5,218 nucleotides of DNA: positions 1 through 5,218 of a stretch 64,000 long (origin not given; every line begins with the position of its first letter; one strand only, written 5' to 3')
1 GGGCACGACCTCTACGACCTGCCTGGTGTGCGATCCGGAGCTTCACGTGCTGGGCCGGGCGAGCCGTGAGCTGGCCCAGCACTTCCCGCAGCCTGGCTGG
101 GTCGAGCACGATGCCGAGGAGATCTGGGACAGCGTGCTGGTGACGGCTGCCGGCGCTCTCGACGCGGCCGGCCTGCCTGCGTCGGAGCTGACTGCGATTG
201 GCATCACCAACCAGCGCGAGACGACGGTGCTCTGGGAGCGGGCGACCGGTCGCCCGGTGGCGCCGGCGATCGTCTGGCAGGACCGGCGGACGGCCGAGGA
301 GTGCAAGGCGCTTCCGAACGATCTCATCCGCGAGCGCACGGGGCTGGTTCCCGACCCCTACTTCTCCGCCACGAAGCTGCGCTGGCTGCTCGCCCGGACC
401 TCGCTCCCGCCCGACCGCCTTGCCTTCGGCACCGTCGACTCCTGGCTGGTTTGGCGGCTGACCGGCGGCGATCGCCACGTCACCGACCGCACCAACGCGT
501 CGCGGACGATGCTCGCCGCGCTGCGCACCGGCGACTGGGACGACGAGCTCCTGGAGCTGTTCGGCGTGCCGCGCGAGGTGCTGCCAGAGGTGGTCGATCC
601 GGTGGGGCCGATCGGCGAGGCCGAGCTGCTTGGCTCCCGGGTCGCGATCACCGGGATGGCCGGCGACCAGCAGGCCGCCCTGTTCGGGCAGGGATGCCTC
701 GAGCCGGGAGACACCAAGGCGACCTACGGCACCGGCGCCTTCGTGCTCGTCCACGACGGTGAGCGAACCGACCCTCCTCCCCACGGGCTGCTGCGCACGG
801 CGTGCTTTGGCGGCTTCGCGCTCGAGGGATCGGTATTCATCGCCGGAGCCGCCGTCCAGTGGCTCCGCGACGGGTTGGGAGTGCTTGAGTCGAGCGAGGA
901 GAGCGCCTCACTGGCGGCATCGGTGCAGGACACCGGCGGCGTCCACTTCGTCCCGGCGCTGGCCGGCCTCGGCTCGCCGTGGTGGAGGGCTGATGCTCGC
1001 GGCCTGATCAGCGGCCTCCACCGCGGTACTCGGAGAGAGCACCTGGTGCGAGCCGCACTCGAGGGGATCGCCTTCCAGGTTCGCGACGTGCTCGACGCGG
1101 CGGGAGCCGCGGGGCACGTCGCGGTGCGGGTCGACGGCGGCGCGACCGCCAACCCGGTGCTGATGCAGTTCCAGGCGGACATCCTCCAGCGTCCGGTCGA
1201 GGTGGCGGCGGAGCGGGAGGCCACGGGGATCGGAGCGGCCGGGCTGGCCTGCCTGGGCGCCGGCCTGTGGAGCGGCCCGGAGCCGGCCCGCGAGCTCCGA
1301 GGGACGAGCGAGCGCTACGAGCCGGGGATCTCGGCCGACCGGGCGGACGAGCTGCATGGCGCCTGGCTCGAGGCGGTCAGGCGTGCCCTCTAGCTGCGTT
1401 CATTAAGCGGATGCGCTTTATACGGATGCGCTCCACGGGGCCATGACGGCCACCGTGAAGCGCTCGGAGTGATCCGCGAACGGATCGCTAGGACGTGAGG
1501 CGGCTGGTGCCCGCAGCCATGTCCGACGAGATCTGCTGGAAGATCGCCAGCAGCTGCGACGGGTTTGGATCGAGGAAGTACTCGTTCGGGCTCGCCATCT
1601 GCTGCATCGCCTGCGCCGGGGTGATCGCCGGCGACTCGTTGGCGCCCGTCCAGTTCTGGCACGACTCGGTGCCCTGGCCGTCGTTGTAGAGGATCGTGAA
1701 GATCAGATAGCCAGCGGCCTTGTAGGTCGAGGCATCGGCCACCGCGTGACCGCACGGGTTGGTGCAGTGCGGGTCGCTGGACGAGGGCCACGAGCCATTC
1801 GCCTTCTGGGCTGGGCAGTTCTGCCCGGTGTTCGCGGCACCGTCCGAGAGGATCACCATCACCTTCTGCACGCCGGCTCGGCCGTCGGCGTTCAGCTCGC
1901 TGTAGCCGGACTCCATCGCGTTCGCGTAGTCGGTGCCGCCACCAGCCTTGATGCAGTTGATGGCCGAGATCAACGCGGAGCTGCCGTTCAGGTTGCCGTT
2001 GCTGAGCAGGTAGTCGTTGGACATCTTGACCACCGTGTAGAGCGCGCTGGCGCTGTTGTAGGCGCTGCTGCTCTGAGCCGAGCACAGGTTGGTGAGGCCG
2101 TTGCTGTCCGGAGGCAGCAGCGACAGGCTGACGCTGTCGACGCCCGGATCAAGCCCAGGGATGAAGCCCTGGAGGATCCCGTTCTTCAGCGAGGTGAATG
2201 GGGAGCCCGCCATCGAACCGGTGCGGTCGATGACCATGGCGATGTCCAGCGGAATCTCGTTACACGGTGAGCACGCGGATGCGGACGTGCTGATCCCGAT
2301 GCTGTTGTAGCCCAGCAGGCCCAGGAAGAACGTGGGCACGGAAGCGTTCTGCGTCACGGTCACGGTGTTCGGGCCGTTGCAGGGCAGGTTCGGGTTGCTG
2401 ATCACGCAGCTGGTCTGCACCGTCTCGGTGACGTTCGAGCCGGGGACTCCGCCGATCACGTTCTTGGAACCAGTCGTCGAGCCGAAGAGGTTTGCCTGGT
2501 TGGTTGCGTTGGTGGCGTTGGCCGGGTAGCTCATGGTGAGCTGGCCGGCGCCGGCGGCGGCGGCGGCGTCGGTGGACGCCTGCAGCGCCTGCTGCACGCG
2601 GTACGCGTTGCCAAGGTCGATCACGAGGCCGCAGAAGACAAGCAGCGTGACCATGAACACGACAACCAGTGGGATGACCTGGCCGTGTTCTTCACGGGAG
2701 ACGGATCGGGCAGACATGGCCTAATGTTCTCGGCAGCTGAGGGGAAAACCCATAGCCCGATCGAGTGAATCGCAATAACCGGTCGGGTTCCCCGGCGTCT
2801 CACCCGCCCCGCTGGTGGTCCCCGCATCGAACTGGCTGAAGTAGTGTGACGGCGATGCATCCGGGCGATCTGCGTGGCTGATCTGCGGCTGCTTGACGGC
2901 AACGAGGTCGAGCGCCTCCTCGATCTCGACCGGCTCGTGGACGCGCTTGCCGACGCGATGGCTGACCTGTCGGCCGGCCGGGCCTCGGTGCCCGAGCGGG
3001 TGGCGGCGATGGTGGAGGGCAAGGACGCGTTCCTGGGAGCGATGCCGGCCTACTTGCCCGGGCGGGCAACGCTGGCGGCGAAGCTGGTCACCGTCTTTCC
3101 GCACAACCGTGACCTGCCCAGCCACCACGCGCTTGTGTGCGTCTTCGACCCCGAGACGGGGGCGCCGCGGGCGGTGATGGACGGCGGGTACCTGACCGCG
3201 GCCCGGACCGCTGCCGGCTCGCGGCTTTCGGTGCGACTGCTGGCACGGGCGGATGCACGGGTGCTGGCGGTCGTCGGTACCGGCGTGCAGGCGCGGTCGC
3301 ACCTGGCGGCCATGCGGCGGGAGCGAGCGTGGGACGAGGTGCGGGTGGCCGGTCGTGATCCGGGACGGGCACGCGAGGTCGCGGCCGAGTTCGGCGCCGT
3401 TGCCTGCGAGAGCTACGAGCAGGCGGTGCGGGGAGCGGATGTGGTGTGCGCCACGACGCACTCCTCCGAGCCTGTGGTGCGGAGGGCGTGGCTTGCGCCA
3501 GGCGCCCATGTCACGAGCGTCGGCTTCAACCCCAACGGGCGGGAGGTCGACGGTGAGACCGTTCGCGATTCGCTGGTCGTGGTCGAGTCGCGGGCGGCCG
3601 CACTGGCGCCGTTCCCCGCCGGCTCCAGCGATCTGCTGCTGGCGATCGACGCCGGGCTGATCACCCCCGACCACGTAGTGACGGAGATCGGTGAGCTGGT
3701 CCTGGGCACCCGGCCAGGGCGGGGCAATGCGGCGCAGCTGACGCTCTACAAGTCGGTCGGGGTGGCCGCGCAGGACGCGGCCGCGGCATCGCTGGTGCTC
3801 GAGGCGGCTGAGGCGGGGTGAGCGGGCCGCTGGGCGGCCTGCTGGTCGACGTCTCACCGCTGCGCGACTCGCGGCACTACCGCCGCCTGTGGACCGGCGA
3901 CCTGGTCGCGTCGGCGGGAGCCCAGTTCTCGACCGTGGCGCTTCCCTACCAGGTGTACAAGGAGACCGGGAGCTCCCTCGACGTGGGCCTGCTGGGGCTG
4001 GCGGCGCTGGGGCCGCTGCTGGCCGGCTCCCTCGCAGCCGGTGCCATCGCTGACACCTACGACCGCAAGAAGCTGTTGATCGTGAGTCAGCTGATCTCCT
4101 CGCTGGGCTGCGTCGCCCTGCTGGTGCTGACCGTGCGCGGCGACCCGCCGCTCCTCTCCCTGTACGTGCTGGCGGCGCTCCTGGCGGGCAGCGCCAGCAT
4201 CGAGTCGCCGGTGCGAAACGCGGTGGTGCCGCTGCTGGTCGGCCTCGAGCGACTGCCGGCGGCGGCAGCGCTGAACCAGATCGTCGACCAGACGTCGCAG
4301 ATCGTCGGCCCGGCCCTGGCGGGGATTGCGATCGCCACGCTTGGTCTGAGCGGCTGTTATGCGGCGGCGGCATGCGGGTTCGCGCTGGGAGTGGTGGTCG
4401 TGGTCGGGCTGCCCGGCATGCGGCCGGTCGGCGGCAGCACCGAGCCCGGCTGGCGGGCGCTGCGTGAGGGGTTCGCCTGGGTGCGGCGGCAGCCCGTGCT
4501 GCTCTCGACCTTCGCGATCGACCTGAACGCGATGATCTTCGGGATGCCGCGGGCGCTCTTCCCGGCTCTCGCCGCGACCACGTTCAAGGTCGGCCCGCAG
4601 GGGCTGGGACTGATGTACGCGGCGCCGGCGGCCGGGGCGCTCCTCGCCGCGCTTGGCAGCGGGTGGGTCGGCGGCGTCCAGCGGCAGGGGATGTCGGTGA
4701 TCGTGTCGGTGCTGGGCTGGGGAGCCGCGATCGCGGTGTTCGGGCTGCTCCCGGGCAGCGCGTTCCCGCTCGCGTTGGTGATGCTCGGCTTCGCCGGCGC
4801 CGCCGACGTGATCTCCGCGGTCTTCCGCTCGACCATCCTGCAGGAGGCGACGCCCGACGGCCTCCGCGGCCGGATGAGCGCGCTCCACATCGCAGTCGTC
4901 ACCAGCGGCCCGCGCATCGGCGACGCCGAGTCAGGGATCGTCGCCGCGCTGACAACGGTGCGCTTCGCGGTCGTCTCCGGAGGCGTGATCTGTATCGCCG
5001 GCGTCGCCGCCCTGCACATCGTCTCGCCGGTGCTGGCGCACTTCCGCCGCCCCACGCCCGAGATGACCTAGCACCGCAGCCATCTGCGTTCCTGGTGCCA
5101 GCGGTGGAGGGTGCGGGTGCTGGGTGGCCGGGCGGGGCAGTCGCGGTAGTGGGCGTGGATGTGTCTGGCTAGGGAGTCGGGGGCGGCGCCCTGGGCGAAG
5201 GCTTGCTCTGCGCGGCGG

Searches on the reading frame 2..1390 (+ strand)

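Call 63: search_protein_families(library=pfam, proteins=[window:2-1390:+], max_evalue=0.00001)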
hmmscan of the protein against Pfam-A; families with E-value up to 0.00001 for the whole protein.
window:2-1390:+ (463 aa): 2 families
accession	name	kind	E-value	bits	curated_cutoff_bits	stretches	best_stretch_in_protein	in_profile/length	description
PF00370.27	FGGY_N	-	1.2e-56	192.4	28.8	1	1-229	8-245/245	FGGY family of carbohydrate kinases, N-terminal domain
PF02782.22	FGGY_C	-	8.8e-39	133.8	27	1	240-418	3-196/198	FGGY family of carbohydrate kinases, C-terminal domain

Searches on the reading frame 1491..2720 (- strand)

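Call 63: search_protein_families(library=pfam, proteins=[window:1491-2720:-], max_evalue=0.00001)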
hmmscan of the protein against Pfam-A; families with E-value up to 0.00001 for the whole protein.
window:1491-2720:- (410 aa): 2 families
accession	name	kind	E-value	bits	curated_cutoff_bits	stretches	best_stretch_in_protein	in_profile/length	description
PF13400.11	Tad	-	2.9e-10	40.7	22.3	1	13-59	1-46/47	Putative Flp pilus-assembly TadE/G-like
PF00092.34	VWA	-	2.6e-06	28.2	23.8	0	159-306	1-126/174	von Willebrand factor type A domain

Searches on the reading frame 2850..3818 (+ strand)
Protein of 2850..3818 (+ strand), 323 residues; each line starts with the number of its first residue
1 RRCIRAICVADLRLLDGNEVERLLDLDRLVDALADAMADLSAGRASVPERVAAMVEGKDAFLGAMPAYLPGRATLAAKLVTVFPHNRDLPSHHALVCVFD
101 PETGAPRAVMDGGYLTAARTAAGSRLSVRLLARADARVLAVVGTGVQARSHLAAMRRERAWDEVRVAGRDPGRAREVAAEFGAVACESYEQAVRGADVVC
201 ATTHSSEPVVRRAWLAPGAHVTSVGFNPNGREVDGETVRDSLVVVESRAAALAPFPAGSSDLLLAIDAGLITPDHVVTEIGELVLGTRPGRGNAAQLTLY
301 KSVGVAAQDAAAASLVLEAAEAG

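Call 63: search_protein_families(library=pfam, proteins=[window:2850-3818:+], max_evalue=0.00001)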
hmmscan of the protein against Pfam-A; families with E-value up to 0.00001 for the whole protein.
window:2850-3818:+ (323 aa): 4 families
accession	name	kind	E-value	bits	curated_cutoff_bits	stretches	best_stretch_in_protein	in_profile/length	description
PF02423.21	OCD_Mu_crystall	-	6.4e-68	229.5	24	1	18-322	9-312/314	Ornithine cyclodeaminase/mu-crystallin family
PF01488.26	Shikimate_DH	-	3.2e-07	30.9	24.3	1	136-216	12-96/138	Shikimate / quinate 5-dehydrogenase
PF01408.29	GFO_IDH_MocA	-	1.8e-06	29.1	24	1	140-206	4-73/120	Oxidoreductase family, NAD-binding Rossmann fold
PF03807.23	F420_oxidored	-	3.4e-06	28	21.6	1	139-203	2-67/94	NADP oxidoreductase coenzyme F420-dependent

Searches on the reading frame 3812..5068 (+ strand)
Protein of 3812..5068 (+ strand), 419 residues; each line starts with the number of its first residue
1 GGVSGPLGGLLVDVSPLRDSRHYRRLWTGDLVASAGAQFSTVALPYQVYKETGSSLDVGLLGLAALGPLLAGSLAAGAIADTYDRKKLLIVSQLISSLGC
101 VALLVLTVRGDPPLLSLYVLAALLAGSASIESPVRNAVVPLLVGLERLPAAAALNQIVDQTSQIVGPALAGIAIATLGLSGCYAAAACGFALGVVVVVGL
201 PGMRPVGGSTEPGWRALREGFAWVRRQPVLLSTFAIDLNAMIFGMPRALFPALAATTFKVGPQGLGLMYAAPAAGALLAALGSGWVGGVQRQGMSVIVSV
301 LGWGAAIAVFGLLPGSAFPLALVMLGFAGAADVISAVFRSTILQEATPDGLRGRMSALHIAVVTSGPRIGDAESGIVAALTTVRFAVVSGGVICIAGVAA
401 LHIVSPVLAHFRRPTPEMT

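Call 63: search_protein_families(library=pfam, proteins=[window:3812-5068:+], max_evalue=0.00001)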
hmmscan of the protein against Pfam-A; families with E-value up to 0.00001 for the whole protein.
window:3812-5068:+ (419 aa): 2 families
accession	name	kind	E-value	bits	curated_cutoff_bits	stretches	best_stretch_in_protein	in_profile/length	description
PF05977.19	MFS_3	-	2.7e-28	99.2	27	1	15-404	5-393/524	Transmembrane secretion effector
PF07690.21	MFS_1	-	6.1e-21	75.1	33.4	1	29-235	4-213/347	Major Facilitator Superfamily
